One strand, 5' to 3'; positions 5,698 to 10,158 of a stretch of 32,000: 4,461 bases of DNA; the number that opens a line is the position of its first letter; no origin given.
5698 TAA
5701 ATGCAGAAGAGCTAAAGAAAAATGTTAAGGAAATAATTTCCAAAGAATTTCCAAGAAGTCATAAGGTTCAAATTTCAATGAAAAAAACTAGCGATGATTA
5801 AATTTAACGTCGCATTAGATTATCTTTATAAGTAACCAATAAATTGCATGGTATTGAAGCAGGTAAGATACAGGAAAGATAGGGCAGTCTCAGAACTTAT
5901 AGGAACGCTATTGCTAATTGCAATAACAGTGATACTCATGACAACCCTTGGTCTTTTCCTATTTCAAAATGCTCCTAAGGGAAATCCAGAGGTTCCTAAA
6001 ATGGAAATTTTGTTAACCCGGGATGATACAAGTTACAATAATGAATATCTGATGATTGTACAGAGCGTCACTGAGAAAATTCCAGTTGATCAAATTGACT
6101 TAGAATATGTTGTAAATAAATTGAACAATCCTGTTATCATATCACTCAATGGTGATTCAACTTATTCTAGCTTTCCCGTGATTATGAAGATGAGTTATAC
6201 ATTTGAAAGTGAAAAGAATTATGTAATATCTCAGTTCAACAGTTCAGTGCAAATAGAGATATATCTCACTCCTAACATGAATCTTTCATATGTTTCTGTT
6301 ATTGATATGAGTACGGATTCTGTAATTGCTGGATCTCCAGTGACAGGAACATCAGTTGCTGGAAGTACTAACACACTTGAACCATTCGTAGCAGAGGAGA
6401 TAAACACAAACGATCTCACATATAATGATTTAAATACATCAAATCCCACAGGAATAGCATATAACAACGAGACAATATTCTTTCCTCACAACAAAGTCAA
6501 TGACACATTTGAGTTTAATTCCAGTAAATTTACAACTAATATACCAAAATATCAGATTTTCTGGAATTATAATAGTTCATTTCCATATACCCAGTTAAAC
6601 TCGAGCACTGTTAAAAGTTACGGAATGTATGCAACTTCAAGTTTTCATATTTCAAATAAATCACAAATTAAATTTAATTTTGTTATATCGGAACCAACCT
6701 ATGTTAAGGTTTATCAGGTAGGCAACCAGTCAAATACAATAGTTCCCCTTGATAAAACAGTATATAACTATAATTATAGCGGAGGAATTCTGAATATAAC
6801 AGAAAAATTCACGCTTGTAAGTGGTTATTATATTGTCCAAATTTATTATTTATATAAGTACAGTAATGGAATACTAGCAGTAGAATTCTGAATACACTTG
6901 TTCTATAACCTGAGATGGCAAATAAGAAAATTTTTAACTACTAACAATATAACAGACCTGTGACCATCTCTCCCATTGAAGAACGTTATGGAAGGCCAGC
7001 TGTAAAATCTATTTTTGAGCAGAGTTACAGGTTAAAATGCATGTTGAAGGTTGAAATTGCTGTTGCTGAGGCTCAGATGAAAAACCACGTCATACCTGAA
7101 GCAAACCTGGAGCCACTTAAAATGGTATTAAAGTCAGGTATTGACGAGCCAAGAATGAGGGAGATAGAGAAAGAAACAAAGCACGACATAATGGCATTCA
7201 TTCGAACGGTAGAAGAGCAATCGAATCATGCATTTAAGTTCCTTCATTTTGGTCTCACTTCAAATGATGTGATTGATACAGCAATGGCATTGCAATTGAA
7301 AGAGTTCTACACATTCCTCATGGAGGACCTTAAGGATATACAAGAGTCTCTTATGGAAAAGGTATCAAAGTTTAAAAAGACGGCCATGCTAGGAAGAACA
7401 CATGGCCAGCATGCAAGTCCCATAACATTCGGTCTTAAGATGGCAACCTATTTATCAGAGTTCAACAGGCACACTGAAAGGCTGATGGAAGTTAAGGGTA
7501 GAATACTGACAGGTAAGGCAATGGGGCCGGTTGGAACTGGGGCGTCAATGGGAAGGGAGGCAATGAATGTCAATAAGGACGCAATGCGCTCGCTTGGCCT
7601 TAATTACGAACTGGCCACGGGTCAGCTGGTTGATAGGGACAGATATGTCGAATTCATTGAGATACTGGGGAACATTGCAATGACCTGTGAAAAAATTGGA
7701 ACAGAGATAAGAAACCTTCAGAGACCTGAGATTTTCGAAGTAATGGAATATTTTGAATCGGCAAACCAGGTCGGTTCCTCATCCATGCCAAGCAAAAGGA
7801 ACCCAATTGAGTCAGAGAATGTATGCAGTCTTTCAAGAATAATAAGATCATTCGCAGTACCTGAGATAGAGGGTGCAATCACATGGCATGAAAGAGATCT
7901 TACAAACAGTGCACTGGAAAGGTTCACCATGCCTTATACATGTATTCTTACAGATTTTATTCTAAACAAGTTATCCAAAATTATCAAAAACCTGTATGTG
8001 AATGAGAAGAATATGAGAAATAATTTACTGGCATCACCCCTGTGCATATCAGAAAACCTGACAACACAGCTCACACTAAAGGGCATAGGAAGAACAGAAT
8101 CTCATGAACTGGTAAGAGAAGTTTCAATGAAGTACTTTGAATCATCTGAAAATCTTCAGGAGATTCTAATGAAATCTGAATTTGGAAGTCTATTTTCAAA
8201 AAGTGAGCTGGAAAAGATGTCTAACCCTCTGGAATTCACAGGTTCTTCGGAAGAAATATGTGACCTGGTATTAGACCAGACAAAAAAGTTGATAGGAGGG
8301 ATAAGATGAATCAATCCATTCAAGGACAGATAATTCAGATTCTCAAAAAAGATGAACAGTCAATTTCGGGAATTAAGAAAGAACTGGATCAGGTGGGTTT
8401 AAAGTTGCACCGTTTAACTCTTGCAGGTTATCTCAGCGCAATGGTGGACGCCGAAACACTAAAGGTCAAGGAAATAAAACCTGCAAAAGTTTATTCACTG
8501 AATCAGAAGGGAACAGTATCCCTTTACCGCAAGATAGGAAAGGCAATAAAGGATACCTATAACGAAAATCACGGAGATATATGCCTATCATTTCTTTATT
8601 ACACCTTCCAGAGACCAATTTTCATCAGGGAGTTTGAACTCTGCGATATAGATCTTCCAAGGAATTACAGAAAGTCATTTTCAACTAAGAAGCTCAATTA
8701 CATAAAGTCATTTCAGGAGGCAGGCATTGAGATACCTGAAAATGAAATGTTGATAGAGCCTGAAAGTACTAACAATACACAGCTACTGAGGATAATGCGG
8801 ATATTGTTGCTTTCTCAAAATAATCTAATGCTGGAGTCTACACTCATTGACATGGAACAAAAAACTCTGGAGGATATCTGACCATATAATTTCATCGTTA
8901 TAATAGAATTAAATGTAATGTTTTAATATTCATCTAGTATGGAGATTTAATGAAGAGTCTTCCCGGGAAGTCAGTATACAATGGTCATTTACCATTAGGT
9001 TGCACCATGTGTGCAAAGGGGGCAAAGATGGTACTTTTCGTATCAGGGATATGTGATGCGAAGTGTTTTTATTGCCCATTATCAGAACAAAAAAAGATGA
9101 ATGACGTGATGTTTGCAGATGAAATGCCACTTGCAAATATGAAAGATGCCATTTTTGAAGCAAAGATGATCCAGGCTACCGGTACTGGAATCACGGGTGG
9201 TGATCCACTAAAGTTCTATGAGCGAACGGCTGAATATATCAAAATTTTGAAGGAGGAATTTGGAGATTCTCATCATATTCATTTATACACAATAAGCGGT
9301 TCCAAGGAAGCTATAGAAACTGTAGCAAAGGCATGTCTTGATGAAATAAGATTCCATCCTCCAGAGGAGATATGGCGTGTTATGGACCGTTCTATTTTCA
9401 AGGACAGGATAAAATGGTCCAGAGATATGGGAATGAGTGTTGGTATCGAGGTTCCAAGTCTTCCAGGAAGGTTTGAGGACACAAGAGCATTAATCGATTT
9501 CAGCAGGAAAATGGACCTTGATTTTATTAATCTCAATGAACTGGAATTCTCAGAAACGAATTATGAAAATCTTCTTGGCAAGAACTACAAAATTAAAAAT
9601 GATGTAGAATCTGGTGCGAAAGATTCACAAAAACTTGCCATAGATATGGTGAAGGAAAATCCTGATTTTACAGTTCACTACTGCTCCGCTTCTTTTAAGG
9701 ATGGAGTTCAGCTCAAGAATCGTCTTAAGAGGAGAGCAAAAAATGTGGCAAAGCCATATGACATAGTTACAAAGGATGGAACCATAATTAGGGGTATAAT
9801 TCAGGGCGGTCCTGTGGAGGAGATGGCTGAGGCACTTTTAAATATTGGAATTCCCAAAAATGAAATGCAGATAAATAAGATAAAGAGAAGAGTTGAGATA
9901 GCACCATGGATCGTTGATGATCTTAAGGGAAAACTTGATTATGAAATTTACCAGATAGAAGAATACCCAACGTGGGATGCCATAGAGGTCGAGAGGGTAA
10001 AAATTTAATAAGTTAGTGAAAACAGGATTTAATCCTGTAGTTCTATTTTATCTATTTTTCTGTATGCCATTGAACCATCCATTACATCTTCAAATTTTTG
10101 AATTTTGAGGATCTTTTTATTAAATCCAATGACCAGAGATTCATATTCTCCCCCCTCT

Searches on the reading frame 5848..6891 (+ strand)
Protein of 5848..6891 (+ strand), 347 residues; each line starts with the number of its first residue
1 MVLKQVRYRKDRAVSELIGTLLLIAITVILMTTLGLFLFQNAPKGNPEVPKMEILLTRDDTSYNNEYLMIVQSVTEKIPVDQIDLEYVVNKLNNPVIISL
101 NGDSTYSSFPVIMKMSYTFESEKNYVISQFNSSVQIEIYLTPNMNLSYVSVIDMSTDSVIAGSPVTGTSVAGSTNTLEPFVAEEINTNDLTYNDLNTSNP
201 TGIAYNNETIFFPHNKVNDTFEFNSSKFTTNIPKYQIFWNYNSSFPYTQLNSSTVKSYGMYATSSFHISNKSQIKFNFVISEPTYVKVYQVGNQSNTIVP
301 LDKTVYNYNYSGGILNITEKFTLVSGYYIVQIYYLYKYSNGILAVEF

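Call 79: search_protein_families(library=pfam, proteins=[window:5848-6891:+], max_evalue=0.00001)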
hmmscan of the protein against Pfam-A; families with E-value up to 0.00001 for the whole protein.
window:5848-6891:+ (347 aa): 1 family
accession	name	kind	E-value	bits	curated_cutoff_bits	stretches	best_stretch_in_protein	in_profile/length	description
PF07790.16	Pilin_N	-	6.9e-08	33.7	25.2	1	12-71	1-57/78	Archaeal Type IV pilin, N-terminal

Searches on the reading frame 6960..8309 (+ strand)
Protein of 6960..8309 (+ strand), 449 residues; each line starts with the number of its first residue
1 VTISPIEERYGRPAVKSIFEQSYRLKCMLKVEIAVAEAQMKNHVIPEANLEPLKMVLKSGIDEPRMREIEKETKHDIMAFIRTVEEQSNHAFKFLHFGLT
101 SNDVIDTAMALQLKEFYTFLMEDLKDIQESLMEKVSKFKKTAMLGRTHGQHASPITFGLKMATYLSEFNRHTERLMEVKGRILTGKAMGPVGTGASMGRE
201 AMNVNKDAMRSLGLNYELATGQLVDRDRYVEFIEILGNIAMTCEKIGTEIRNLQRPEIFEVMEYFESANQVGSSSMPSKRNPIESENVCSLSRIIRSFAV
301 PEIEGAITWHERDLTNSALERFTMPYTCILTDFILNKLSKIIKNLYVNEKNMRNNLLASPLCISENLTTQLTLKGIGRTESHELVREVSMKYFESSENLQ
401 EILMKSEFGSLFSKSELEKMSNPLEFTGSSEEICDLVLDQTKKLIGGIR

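Call 79: search_protein_families(library=pfam, proteins=[window:6960-8309:+], max_evalue=0.00001)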
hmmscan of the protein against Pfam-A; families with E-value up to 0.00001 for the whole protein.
window:6960-8309:+ (449 aa): 3 families
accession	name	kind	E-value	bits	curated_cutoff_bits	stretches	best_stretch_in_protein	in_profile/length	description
PF00206.25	Lyase_1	-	3.6e-48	165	27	1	13-292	8-307/312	Lyase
PF10397.14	ADSL_C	-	2e-13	50.9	32.7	1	360-435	1-77/79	Adenylosuccinate lyase C-terminus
PF08328.16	ASL_C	-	1.8e-06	28.4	35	1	311-420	4-109/115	Adenylosuccinate lyase C-terminal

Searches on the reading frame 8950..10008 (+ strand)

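Call 79: search_protein_families(library=pfam, proteins=[window:8950-10008:+], max_evalue=0.00001)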
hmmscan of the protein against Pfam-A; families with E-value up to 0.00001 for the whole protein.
window:8950-10008:+ (352 aa): 2 families
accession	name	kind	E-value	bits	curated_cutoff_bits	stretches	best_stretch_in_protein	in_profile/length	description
PF04055.27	Radical_SAM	-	9.3e-09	36.1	29.5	1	31-178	3-158/166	Radical SAM superfamily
PF13353.11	Fer4_12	-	1.3e-06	29.2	22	1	23-126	4-102/137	4Fe-4S single cluster domain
